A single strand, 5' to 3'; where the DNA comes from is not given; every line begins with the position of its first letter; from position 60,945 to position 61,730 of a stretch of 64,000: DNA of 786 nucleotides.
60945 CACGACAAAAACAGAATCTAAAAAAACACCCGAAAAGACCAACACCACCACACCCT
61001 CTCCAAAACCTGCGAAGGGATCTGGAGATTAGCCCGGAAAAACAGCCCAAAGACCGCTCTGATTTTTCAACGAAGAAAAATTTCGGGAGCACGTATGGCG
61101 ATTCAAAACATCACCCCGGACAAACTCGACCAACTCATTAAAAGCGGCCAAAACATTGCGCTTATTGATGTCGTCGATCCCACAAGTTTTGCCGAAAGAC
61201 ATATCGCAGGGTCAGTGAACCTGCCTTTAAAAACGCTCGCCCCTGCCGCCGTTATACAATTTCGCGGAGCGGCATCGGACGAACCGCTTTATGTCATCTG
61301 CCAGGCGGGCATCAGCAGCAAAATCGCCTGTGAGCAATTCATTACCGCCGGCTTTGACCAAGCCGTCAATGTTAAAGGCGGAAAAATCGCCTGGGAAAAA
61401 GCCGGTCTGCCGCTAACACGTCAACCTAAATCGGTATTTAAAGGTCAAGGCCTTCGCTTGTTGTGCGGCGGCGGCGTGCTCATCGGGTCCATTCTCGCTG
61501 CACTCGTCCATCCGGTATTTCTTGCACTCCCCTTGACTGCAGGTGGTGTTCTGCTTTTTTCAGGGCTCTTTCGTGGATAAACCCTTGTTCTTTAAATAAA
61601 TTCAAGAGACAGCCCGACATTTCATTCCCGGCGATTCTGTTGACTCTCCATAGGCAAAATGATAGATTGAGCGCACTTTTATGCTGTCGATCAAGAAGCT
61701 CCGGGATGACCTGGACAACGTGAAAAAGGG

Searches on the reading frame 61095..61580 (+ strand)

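Call 83: search_protein_families(library=pfam, proteins=[window:61095-61580:+], max_evalue=0.001)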
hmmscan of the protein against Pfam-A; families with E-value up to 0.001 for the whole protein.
window:61095-61580:+ (161 aa): 1 family
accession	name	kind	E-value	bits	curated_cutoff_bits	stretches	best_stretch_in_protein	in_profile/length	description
PF00581.25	Rhodanese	-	6.6e-12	46.2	22.2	1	7-102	1-101/102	Rhodanese-like domain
